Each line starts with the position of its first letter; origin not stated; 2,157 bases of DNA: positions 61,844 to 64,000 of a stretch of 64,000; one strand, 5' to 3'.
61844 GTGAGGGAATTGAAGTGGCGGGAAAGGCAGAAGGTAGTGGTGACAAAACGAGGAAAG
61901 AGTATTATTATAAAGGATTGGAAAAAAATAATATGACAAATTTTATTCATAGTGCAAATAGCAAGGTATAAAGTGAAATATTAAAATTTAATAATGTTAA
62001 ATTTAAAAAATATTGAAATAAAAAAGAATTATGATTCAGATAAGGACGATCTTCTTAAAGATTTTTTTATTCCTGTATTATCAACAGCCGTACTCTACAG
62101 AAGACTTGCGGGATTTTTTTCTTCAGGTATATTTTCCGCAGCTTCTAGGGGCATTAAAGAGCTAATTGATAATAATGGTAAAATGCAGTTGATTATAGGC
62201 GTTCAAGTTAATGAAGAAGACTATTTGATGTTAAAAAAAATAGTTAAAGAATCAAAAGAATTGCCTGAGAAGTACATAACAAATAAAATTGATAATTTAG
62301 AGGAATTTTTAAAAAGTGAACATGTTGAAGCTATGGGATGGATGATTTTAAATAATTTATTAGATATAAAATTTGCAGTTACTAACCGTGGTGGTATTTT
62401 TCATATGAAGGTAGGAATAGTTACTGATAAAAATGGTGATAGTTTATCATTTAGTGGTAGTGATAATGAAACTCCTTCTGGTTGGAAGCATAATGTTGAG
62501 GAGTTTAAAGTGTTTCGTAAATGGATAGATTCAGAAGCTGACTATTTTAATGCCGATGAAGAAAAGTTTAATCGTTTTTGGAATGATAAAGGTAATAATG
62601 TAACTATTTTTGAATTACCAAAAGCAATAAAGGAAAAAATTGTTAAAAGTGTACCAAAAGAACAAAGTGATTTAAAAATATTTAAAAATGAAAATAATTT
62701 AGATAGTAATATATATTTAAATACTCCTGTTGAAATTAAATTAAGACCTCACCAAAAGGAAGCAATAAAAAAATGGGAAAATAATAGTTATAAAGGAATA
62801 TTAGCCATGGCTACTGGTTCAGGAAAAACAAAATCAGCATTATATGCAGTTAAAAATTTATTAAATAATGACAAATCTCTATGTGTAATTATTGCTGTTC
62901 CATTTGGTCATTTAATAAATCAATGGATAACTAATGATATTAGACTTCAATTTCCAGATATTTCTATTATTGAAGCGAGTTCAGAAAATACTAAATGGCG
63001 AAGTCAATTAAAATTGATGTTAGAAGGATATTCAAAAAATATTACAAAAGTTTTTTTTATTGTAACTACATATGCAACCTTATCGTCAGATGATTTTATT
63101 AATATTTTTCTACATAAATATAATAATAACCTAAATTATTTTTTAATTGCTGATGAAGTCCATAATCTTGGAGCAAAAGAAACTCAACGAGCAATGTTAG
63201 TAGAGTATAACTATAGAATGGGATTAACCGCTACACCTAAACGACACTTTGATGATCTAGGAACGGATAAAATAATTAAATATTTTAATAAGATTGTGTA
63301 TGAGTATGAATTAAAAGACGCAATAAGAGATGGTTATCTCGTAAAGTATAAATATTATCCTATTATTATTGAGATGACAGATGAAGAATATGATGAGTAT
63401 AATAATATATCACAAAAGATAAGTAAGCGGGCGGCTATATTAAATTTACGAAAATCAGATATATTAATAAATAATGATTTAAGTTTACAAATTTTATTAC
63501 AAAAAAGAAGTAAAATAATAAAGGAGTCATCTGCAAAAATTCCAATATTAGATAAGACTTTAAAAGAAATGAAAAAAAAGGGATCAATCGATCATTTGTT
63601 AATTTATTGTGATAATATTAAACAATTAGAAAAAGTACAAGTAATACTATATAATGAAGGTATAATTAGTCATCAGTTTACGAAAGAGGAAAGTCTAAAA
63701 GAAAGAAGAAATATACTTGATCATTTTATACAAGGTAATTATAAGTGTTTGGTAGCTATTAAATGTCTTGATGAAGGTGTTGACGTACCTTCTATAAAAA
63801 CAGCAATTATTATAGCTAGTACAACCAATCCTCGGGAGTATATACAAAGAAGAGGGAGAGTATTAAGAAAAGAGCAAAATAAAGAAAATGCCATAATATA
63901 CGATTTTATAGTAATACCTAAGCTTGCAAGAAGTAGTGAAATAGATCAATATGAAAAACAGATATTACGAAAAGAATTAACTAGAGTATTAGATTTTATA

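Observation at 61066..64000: Candidate anti-phage/restriction island: NYN RNase-like gene, AbrB-like regulator, PLD-nuclease/SF2-helicase fusion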

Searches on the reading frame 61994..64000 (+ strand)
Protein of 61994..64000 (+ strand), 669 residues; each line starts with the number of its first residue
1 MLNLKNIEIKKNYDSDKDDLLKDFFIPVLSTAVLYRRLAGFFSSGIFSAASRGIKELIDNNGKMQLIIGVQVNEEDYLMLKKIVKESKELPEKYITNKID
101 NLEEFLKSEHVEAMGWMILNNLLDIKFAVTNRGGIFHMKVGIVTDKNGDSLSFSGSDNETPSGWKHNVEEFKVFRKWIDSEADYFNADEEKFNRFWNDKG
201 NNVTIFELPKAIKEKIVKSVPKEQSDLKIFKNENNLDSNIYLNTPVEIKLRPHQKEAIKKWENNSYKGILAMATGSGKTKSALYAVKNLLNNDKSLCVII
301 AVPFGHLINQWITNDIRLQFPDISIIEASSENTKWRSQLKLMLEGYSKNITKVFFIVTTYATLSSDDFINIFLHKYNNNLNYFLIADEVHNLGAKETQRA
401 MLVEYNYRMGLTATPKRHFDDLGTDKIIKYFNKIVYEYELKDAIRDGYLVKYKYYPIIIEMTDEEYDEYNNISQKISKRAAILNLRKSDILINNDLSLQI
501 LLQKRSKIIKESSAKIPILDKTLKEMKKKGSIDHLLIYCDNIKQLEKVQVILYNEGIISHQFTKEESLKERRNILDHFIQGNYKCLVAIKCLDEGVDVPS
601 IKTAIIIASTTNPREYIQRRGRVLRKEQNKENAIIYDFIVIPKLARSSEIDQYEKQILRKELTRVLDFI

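Call 8: search_protein_families(library=pfam, proteins=[window:61994-64000:+], max_evalue=0.01)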
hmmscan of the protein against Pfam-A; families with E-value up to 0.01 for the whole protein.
window:61994-64000:+ (669 aa): 7 families
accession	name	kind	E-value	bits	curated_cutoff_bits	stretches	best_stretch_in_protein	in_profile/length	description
PF04851.21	ResIII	-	1.6e-23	83.9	22.5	1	247-417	1-164/164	Type III restriction enzyme, res subunit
PF00271.37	Helicase_C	-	9.5e-18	64.9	23.5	1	518-626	5-109/110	Helicase conserved C-terminal domain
PF18766.7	SWI2_SNF2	-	1.7e-13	51.2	26.7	1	256-467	8-203/221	SWI2/SNF2 ATPase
PF00270.35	DEAD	-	1.7e-11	44.6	26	1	251-420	1-165/167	DEAD/DEAH box helicase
PF16203.11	ERCC3_RAD25_C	-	2.3e-08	34.1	27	1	530-636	60-165/248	ERCC3/RAD25/XPB C-terminal helicase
PF00176.29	SNF2-rel_dom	-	5e-06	26.2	24.9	1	260-415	12-163/290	SNF2-related domain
PF13091.12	PLDc_2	-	0.0045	17.3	27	0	120-176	62-117/132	PLD-like domain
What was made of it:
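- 61994..64000 (+): pbeA: N-terminal HKD/PLD nuclease (about residues 12-215) fused to an SF2 helicase (about 247-640). 669 of 693 codons lie in the window; the gene ends 75 nt beyond it. Pfam ResIII and Helicase_C (call 8).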

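Call 9: search_protein_families(library=padloc, proteins=[window:61994-64000:+], max_evalue=0.01)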
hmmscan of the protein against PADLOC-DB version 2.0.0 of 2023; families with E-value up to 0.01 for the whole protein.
window:61994-64000:+ (669 aa): 29 families (the best 25 are shown)
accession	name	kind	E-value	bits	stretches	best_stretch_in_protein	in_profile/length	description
PDLC02707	PbeA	-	4.3e-227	753.9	1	4-668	2-658/672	PbeA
PDLC02704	PbeA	-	2.5e-208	691.9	1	4-668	1-671/682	PbeA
PDLC02706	PbeA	-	1.5e-126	421.8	2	246-668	266-701/722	PbeA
PDLC02703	PbeA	-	1.5e-98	329.1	1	4-642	1-617/626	PbeA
PDLC02705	PbeA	-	8.5e-78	260.1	1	13-649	10-643/691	PbeA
PDLC02193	PLD_Helicase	-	7.8e-23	78.5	1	12-314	5-292/905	-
PDLC03658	mREase_IV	-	1.6e-15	53.9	2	529-640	448-559/953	Type IV methyl-directed restriction enzyme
PDLC03928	PsyrT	-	7.2e-12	42.4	1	508-628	222-337/689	-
PDLC03597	REase_MTase_IIG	-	9.8e-12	41.2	2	584-643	553-612/1646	Type IIG restriction enzyme-methyltransferase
PDLC03049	REase_I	-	2e-11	40.7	1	265-659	187-559/807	Type I restriction enzyme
PDLC01439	typeIV_DinG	-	1.1e-09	35.5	1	533-606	407-479/575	CAS-IV-A; associated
PDLC03960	SngC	-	1e-08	32.4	1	249-320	24-89/720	-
PDLC02864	DpdF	-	1.7e-08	31.7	1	528-667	230-372/610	DpdF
PDLC01252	Cas3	-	3.2e-08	31.4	2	273-402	7-133/324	CAS-I; effector_G3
PDLC02861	DpdF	-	3.6e-08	30.2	1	533-662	240-371/611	DpdF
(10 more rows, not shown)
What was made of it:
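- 61994..64000 (+): PADLOC PbeA E 4.3e-227, covering model positions 2-658 of 672 (call 9).
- PbeA: PADLOC E 4e-227 (call 9).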

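Call 10: search_protein_families(library=ncbifam, proteins=[window:61994-64000:+], max_evalue=0.01)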
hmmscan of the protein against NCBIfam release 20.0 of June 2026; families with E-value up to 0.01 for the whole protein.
window:61994-64000:+ (669 aa): 23 families
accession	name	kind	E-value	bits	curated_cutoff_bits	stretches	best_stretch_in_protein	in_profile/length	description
TIGR04095.1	dnd_restrict_1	equivalog_domain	1.5e-129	433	600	1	244-668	3-428/451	DNA phosphorothioation system restriction enzyme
NF042964.1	phospholipD_antiphage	equivalog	1.4e-33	116.3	1100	1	12-313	5-295/895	phospholipase D-like domain-containing anti-phage protein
NF046051.1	restrict_EcoAI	equivalog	1e-24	87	550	1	228-651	136-541/768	EcoAI/FtnUII family type I restriction enzme subunit R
NF045503.1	repair_heli_XPB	equivalog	2.9e-20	72.3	610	2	503-639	393-521/548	DNA repair helicase XPB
TIGR00348.1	hsdR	subfamily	2.1e-11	43.1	284.55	1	255-520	256-506/674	HsdR family type I site-specific deoxyribonuclease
TIGR00614.1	recQ_fam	subfamily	8.3e-11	41.3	219.8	1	519-646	213-340/470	RecQ family ATP-dependent DNA helicase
NF010337.0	PRK13766.1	equivalog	7.9e-10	37.5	610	1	473-628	308-470/781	Hef nuclease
TIGR01389.1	recQ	equivalog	3.4e-08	32.4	640.2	1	518-667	211-362/591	DNA helicase RecQ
NF053632.1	heli_RadD_YejH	equivalog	3.7e-08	32.1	720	1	406-639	151-355/573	DNA repair helicase RadD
TIGR04121.1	DEXH_lig_assoc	equivalog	2.2e-07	29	850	1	569-629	289-349/804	ligase-associated DNA damage response DEXH box helicase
TIGR01587.1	cas3_core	equivalog_domain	5.8e-07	29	102.45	1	274-636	8-330/358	CRISPR-associated helicase Cas3'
NF008744.0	PRK11776.1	equivalog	1.8e-06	26.8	524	1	511-658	225-365/460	ATP-dependent RNA helicase DbpA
NF003673.1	PRK05298.1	equivalog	8.4e-06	24.4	743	1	509-629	422-545/653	excinuclease ABC subunit UvrB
NF002340.1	PRK01297.1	equivalog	1.1e-05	24.5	564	1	521-626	238-343/372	ATP-dependent RNA helicase RhlB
NF008279.0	PRK11057.1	equivalog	1.1e-05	24.1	1015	1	534-649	238-353/608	ATP-dependent DNA helicase RecQ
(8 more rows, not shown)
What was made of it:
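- Checked: NCBIfam 'phospholipase D-like anti-phage protein' matches residues 12-313 (E 1.4e-33, call 10).
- The NCBIfam PT-restriction model TIGR04095 scores 433 against a cutoff of 600 (call 10).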

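Call 15: find_related_loci(query=window:61994-64000:+, collection=genome_contigs, flank=10000)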
Query window:61994-64000:+ (669 aa) in genome_contigs; peptide patterns used: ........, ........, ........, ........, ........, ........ (x = any residue, [..] = any of these).
167 stretches matched a pattern; 1 encode a relative of the query (tblastn E <= 1e-3); 1 distinct loci.
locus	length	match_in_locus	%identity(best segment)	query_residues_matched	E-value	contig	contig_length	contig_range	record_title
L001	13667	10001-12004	50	1-668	0e+0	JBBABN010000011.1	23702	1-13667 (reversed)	MAG: Candidatus Paceibacterota bacterium isolate SO_2017_LW1_21 NODE_1567_length_23702_cov_1.101336_LW64-88_2017, whole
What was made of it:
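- Tried and rejected: Only a 50%-identical Paceibacterota relative was found (call 15).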

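Call 17: find_homologous_proteins(query=window:61994-64000:+, max_evalue=1e-20)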
Query window:61994-64000:+ (669 aa): 541 proteins with E <= 1e-20 among 8000 candidates; the best 120 are listed.
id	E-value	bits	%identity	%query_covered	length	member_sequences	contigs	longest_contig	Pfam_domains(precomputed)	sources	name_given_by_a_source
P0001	0.0e+0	1477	100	100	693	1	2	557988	PF00270.36,PF00176.30,PF16203.12,PF18766.8,PF00271.38,PF04851.22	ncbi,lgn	-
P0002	1.6e-232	791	53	100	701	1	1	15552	PF00270.36,PF16203.12,PF18766.8,PF00271.38,PF04851.22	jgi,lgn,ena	-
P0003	3.2e-230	784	52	100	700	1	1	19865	PF00270.36,PF00271.38,PF04851.22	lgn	-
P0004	1.4e-212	726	51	100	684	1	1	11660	PF00270.36,PF18766.8,PF00271.38,PF04851.22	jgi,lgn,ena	jgi:superfamily II DNA or RNA helicase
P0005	1.4e-209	716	50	100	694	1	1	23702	PF00270.36,PF00176.30,PF18766.8,PF00271.38,PF04851.22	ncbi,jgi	ncbi:MAG: DEAD/DEAH box helicase family protein [Candidatus Paceibacterota bacterium]|jgi:superfamil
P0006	3.3e-207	708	48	100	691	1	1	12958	PF00270.36,PF18766.8,PF00271.38,PF04851.22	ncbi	-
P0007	1.4e-206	706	49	100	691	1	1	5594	PF00270.36,PF18766.8,PF00271.38,PF04851.22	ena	-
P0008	9.4e-205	700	49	100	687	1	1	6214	PF00270.36,PF18766.8,PF00271.38,PF04851.22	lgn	-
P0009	1.0e-203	696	49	100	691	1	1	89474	PF00270.36,PF18766.8,PF00271.38,PF04851.22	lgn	-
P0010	1.8e-203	695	50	100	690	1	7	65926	PF00270.36,PF18766.8,PF00271.38,PF04851.22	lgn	-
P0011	7.5e-203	693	49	100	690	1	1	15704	PF00270.36,PF18766.8,PF00271.38,PF04851.22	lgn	-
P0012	8.1e-202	690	47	100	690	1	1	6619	PF00270.36,PF18766.8,PF00271.38,PF04851.22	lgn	-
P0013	1.4e-201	689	48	100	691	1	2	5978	PF00270.36,PF18766.8,PF00271.38,PF04851.22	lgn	-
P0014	1.4e-200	686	48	100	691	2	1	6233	PF00270.36,PF18766.8,PF00271.38,PF04851.22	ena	-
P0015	2.9e-200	685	48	100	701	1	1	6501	PF00270.36,PF16203.12,PF18766.8,PF00271.38,PF04851.22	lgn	-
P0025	2.1e-170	586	44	100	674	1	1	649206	PF00270.36,PF00176.30,PF16203.12,PF18766.8,PF00271.38,PF04851.22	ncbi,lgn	-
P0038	1.8e-150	520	42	100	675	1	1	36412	PF00270.36,PF00176.30,PF18766.8,PF00271.38,PF04851.22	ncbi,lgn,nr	ncbi:DEAD/DEAH box helicase family protein [Candidatus Woesearchaeota archaeon]|nr:DEAD/DEAH box hel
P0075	3.0e-145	503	41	100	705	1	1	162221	PF00270.36,PF18766.8,PF00271.38,PF04851.22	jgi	-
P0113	2.8e-140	487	40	99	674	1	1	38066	PF00270.36,PF00176.30,PF00271.38,PF04851.22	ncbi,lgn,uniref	ncbi:DEAD/DEAH box helicase family protein [Methanobrevibacter sp.]|uniref:DEAD/DEAH box helicase fa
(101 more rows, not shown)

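Call 18: find_encoding_contigs(protein=P0001, flank=10000, max_places=4)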
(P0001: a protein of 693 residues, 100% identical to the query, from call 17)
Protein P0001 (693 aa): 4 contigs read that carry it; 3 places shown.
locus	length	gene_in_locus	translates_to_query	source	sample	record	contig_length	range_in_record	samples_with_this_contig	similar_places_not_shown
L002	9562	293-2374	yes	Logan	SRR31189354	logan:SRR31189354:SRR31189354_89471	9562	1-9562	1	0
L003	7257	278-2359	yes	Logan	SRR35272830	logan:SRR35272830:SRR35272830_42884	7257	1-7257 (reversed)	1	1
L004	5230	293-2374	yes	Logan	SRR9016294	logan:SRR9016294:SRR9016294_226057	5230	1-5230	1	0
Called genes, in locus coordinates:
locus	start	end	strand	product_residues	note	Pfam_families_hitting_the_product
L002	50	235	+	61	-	PF04014:MazE_antitoxin (weak)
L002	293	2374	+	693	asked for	PF00176:SNF2-rel_dom (weak), PF00270:DEAD, PF04851:ResIII, PF18766:SWI2_SNF2, PF16203:ERCC3_RAD25_C (weak), PF00271:Helicase_C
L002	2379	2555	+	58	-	-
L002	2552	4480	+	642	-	PF02463:SMC_N, PF13175:AAA_15 (weak), PF13476:AAA_23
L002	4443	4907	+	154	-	PF27807:DNA_S_mod_dnd_assoc_4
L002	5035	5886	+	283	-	PF02086:MethyltransfD12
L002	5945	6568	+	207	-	PF12686:DUF3800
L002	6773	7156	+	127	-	PF00293:NUDIX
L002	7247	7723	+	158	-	-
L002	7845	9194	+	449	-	PF13529:Peptidase_C39_2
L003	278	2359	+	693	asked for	PF00176:SNF2-rel_dom (weak), PF00270:DEAD, PF04851:ResIII, PF18766:SWI2_SNF2, PF16203:ERCC3_RAD25_C (weak), PF00271:Helicase_C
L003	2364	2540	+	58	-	-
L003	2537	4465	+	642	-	PF02463:SMC_N, PF13175:AAA_15 (weak), PF13476:AAA_23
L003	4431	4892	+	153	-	PF27807:DNA_S_mod_dnd_assoc_4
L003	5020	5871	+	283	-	PF02086:MethyltransfD12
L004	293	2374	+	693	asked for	PF00176:SNF2-rel_dom (weak), PF00270:DEAD, PF04851:ResIII, PF18766:SWI2_SNF2, PF16203:ERCC3_RAD25_C (weak), PF00271:Helicase_C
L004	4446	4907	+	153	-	PF27807:DNA_S_mod_dnd_assoc_4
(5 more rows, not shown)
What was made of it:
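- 61994..64000 (+): Full-length identical protein P0001 (calls 17, 18).
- On PbeABCD / CxC system: PF27807 DNA_S_mod_dnd_assoc_4 hit (call 18).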

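Call 21: search_protein_families(library=padloc, proteins=[L002:2379-2555:+, L002:2552-4480:+, L002:4443-4907:+, L002:5035-5886:+, L002:5945-6568:+, L002:6773-7156:+, L002:7247-7723:+, L002:7845-9194:+], max_evalue=0.01)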
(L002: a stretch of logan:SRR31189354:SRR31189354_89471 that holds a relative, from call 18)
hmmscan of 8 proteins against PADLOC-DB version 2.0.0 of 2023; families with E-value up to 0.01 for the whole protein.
L002:2379-2555:+ (58 aa): 0 families

L002:2552-4480:+ (642 aa): 53 families (the best 25 are shown)
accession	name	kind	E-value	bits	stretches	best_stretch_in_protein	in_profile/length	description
PDLC02723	PbeC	-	4e-81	271.4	1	5-603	4-616/618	PbeC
PDLC02714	PbeC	-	7.7e-61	204.7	1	4-609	3-627/651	PbeC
PDLC02722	PbeC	-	2.1e-52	176.7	1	4-508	3-506/643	PbeC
PDLC02750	PbeC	-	4.4e-52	175.5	1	4-566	3-558/629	PbeC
PDLC02741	PbeC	-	1.2e-51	174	1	4-623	3-637/644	PbeC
PDLC02732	PbeC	-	6.3e-49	165.1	1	7-606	6-618/625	PbeC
PDLC02753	PbeC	-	2.9e-46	156.1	1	7-561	6-568/648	PbeC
PDLC02730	PbeC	-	4.4e-45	152.6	1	5-598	4-623/651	PbeC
PDLC02729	PbeC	-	4.2e-44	149.1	1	4-619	3-642/668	PbeC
PDLC02739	PbeC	-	6e-44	148.8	1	5-565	4-568/644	PbeC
PDLC02720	PbeC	-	4.4e-39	132.7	1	3-618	2-613/624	PbeC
PDLC02709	PbeC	-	2e-36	123.8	1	4-614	3-619/661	PbeC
PDLC02711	PbeC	-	8.5e-33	111.7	1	5-607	4-617/646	PbeC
PDLC02757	PbeC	-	3.2e-32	109.8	1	3-607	2-619/646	PbeC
PDLC02710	PbeC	-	3.9e-32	109.6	1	3-617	2-644/652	PbeC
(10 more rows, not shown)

L002:4443-4907:+ (154 aa): 0 families

L002:5035-5886:+ (283 aa): 21 families
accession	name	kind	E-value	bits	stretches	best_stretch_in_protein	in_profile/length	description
PDLC03294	MTase_II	-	5.3e-93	309.6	1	9-283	3-271/272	Type II methyltransferase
PDLC03735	oMTase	-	9.8e-76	252.8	1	10-283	7-282/284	orphan methyltransferase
PDLC03729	oMTase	-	4.8e-65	217.8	1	10-281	4-267/275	orphan methyltransferase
PDLC03261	MTase_II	-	3e-64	215.4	1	5-273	19-278/643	Type II methyltransferase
PDLC03266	MTase_II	-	3.8e-60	201.7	1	9-282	13-282/285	Type II methyltransferase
PDLC03247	MTase_II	-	1.3e-34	117.7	1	13-283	5-265/282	Type II methyltransferase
PDLC03264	MTase_II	-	7.8e-30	102.2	1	11-282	12-282/306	Type II methyltransferase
PDLC03383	MTase_II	-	2.1e-28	97.7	1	4-242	12-261/318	Type II methyltransferase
PDLC03302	MTase_II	-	2.1e-23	80.9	1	12-204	361-548/626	Type II methyltransferase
PDLC03287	MTase_II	-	9.4e-20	68.9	1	5-283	358-641/646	Type II methyltransferase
PDLC03344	MTase_II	-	3.6e-18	63.9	1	11-162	4-151/154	Type II methyltransferase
PDLC03349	MTase_II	-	7.4e-18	62.7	2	94-257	166-322/374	Type II methyltransferase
PDLC03717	oMTase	-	3.1e-16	57.6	1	13-220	5-206/285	orphan methyltransferase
PDLC03253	MTase_II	-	8.8e-16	56.4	1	11-201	4-183/253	Type II methyltransferase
PDLC04018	PD-Lambda-5_B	-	3.4e-15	54.1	1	14-260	8-252/291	-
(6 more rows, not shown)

L002:5945-6568:+ (207 aa): 2 families
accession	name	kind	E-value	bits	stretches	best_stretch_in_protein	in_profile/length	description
PDLC04353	PDC-M04A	-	2.9e-14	51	1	3-204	7-206/232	-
PDLC05033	PDC-S51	-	1.1e-08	32.4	1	146-197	273-325/376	-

L002:6773-7156:+ (127 aa): 1 family
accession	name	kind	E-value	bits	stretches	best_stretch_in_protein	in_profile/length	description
PDLC04899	PDC-S07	-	1.2e-11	42.4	1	27-114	32-116/135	-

L002:7247-7723:+ (158 aa): 0 families

L002:7845-9194:+ (449 aa): 0 families
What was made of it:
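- PbeC: PADLOC E 4e-81 (call 21). PbeA and PbeC models win by more than 100 orders of magnitude (calls 9, 21).
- Tried and rejected: DISARM, type III R-M and XPB were considered and rejected (calls 9, 10, 21).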

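Call 22: search_protein_families(library=ncbifam, proteins=[L002:2379-2555:+, L002:2552-4480:+, L002:4443-4907:+, L002:5035-5886:+, L002:5945-6568:+, L002:6773-7156:+, L002:7247-7723:+, L002:7845-9194:+], max_evalue=0.01)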
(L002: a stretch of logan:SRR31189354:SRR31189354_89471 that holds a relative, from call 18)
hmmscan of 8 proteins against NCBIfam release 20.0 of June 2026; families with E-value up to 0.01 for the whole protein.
L002:2379-2555:+ (58 aa): 0 families

L002:2552-4480:+ (642 aa): 11 families
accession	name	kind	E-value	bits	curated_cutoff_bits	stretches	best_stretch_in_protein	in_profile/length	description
TIGR03185.1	DNA_S_dndD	equivalog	4.1e-26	91.6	245.85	1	4-609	3-614/650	DNA sulfur modification protein DndD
NF003034.1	PRK03918.1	equivalog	1.2e-10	40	700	1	4-275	3-255/878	DNA double-strand break repair ATPase Rad50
NF041035.1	Rad50_Halo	equivalog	1.1e-09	37.3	1000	1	4-62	3-59/883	DNA double-strand break repair ATPase Rad50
NF045487.1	ASRP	equivalog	3.5e-08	32.5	300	1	21-271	9-220/593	archaea-specific SMC-related protein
TIGR00611.2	recf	equivalog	7.3e-07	28.7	172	1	5-50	2-45/339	DNA replication/repair protein RecF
TIGR02168.1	SMC_prok_B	equivalog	5.2e-06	24.5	567.35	0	377-503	781-907/1181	chromosome segregation protein SMC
NF002244.0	PRK01156.1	equivalog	9e-05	20.7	847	1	4-52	3-49/895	DNA double-strand break repair ATPase Rad50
NF053563.1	Rkd4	equivalog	0.00018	19.8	860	0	4-53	3-50/747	arcadin-4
NF002572.0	PRK02224.1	equivalog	0.00019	19.8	1087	1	4-53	3-50/888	DNA double-strand break repair ATPase Rad50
NF043058.1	T4SS_LegC2C7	subfamily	0.0011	18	350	0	162-279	100-202/348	LegC2/C7 family Dot/Icm T4SS effector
NF041034.1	Rad50_Sulf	equivalog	0.0025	15.7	1000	1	4-113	3-96/872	DNA double-strand break repair ATPase Rad50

L002:4443-4907:+ (154 aa): 1 family
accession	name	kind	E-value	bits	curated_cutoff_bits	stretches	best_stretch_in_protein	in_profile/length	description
TIGR04062.1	dnd_assoc_4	equivalog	1.5e-09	38.2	74.25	1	28-137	8-122/151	DNA phosphorothioation-associated protein 4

L002:5035-5886:+ (283 aa): 2 families
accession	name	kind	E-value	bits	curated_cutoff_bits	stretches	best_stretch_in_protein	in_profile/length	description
TIGR00571.1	dam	subfamily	8.2e-82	274.9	114.85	1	11-282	2-267/267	Dam family site-specific DNA-(adenine-N6)-methyltransferase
NF008152.0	PRK10904.1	equivalog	3.6e-50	170.8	441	1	12-281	6-267/271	adenine-specific DNA-methyltransferase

L002:5945-6568:+ (207 aa): 0 families

L002:6773-7156:+ (127 aa): 14 families
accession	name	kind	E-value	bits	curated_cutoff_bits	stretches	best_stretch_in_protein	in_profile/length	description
NF006530.0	PRK08999.1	equivalog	2.8e-11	43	245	1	27-113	32-115/315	Nudix family hydrolase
TIGR00586.1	mutt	equivalog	9.1e-11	41.9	97.9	1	27-113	31-114/129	8-oxo-dGTP diphosphatase MutT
NF012016.0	PRK15472.1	equivalog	5.7e-06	26.1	95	1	29-121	32-133/141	nucleoside triphosphatase NudI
NF008044.0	PRK10776.1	equivalog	7.9e-06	25.8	148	1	28-110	31-110/130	8-oxo-dGTP diphosphatase MutT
TIGR02705.1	nudix_YtkD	equivalog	7.4e-05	22.3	154.4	1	14-94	30-109/156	RNA deprotection pyrophosphohydrolase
NF001936.0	PRK00714.1-3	equivalog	8.6e-05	22.5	118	1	28-84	35-90/155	RNA pyrophosphohydrolase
NF007834.0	PRK10546.1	equivalog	9.4e-05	22.2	156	1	29-59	31-61/135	pyrimidine (deoxy)nucleoside triphosphate diphosphatase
NF001937.0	PRK00714.1-4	equivalog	0.00011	21.8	139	1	13-59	13-62/161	RNA pyrophosphohydrolase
NF001938.0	PRK00714.1-5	equivalog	0.0003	20.2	116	1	26-58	43-75/172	RNA pyrophosphohydrolase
NF001935.0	PRK00714.1-2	equivalog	0.00031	20.3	259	1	18-61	19-64/183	RNA pyrophosphohydrolase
NF001934.0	PRK00714.1-1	equivalog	0.0014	18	241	1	20-58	21-61/176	RNA pyrophosphohydrolase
NF008736.0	PRK11762.1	equivalog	0.0024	17.4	169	1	31-58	77-104/186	ADP compounds hydrolase NudE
NF006961.0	PRK09438.1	equivalog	0.0066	15.9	103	1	2-61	2-65/151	dihydroneopterin triphosphate diphosphatase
NF001299.0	PRK00241.1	equivalog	0.009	15.5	158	0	6-59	133-190/263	NAD(+) diphosphatase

L002:7247-7723:+ (158 aa): 0 families

L002:7845-9194:+ (449 aa): 0 families
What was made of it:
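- On PbeABCD / CxC system: TIGR04062 scores 38 bits against a cutoff of 74 (call 22).
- On Dam-family (D12 class, alpha) N6-adenine DNA methyltransferase: 275 bits against a cutoff of 115 (call 22).
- On Type III R-M: The MTase is a D12 Dam type (call 22).
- PbeD: PF27807 and TIGR04062 dnd_assoc_4 (calls 18, 22). TIGR00571 dam, 275 bits against a cutoff of 115 (call 22). TIGR04095 and TIGR04062 score below their curated cutoffs (calls 10, 22).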
